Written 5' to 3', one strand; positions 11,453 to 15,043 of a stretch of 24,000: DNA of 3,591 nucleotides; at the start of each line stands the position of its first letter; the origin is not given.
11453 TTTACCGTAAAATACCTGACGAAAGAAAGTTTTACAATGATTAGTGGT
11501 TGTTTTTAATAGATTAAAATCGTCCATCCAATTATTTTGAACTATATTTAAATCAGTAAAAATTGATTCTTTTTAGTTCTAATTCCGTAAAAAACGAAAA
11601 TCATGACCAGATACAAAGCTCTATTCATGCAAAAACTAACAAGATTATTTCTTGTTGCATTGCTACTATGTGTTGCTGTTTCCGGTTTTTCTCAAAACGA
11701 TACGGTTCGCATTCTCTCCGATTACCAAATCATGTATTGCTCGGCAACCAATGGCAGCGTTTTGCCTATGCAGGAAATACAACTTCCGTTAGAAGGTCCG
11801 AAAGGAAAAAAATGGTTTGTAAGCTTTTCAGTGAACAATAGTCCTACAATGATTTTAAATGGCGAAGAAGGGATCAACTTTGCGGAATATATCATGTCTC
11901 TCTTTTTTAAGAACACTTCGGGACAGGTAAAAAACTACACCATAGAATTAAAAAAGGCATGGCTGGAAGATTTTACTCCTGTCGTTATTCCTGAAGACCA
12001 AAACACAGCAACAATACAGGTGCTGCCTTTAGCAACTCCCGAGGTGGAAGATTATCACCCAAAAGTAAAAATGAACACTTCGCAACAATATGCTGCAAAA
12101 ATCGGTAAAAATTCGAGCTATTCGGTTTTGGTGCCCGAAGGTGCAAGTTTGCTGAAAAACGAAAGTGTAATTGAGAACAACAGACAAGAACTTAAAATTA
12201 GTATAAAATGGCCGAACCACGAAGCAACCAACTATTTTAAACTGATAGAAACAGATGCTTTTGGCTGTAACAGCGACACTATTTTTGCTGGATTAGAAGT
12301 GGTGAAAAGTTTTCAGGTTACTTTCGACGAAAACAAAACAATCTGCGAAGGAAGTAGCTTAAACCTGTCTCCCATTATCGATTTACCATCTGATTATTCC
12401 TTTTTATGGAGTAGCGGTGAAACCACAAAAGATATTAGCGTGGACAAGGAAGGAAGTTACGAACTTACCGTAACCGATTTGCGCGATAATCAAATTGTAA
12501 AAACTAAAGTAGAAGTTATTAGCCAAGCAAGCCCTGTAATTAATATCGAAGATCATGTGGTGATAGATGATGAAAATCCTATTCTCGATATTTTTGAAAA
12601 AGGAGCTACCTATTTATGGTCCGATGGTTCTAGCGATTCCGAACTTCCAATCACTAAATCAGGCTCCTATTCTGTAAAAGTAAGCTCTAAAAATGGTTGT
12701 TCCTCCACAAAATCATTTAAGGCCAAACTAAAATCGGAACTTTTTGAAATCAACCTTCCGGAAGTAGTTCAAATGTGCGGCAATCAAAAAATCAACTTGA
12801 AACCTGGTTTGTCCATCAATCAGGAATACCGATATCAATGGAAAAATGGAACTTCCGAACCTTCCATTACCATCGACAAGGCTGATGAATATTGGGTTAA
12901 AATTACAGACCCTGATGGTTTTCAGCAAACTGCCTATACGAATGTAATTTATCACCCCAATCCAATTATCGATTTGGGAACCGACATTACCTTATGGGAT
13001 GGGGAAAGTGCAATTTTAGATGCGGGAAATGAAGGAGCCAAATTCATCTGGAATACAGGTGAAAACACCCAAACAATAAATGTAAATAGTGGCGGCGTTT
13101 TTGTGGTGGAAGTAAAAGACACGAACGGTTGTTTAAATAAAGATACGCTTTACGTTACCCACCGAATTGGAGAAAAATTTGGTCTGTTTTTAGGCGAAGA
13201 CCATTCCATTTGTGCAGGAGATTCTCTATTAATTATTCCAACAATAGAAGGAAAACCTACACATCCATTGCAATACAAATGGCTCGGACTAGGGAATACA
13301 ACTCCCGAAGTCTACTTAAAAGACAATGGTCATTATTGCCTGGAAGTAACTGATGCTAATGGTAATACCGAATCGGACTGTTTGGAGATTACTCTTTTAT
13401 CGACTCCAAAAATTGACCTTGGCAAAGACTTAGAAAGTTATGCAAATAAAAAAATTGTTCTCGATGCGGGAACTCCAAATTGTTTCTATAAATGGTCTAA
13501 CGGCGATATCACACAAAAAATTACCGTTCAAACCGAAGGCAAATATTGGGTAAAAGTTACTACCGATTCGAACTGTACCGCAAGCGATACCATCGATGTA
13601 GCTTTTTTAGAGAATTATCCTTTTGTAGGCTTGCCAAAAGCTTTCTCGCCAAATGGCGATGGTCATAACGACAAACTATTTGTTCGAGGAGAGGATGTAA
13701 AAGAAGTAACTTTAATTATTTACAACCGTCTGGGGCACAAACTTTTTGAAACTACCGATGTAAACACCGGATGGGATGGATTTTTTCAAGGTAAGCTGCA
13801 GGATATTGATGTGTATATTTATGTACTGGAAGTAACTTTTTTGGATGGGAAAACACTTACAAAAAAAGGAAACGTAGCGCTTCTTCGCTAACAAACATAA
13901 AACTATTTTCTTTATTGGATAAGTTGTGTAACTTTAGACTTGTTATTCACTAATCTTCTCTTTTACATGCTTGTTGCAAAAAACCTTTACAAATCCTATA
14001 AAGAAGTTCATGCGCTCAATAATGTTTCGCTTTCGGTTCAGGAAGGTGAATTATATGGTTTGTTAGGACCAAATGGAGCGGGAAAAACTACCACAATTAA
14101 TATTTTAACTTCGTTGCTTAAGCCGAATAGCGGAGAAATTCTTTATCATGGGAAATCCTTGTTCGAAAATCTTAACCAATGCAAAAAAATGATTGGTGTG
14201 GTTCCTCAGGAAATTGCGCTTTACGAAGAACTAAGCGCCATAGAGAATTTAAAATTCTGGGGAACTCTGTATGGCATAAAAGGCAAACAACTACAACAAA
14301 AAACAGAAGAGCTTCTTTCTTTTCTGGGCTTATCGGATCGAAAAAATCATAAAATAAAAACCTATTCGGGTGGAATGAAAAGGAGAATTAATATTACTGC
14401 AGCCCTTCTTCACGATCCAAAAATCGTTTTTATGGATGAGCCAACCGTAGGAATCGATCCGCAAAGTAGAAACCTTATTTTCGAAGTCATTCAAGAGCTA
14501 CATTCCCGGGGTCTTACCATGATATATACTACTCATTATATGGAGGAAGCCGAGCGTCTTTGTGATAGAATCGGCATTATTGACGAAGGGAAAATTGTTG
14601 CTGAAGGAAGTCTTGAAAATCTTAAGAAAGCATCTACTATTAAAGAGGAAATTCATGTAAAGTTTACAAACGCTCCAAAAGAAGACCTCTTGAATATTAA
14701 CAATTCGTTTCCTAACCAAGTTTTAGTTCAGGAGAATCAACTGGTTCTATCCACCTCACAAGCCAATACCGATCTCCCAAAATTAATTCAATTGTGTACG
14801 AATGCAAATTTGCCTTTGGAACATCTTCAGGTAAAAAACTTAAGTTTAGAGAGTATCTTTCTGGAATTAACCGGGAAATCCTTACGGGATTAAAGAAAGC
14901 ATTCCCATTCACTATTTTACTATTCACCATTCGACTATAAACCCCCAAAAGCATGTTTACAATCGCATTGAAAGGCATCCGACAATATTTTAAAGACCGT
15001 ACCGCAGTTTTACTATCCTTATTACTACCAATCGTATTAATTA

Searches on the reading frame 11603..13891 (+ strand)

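Call 32: search_protein_families(library=pfam, proteins=[window:11603-13891:+], max_evalue=0.001)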
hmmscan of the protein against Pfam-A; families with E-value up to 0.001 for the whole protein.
window:11603-13891:+ (762 aa): 2 families
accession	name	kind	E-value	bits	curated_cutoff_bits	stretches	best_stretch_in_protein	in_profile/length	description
PF13585.12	CHU_C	-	1.5e-13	51.1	27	1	677-758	3-84/86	CHU_C Type IX secretion signal domain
PF19081.6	Ig_7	-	0.00095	19.9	27.3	0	640-666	52-78/84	Ig-like domain CHU_C associated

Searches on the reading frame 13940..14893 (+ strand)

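Call 32: search_protein_families(library=pfam, proteins=[window:13940-14893:+], max_evalue=0.001)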
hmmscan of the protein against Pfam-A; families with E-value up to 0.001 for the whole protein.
window:13940-14893:+ (317 aa): 3 families
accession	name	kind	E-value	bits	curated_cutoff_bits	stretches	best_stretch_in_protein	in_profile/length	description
PF00005.33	ABC_tran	-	1e-34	120.5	25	1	26-169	1-136/137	ABC transporter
PF13304.12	AAA_21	-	2.2e-13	51.4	27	1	126-199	222-298/304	AAA domain, putative AbiEii toxin, Type IV TA system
PF13732.12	DrrA1-3_C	-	5.2e-05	24.3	27.4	1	223-310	1-80/81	ATP-binding protein DrrA1-3-like, C-terminal domain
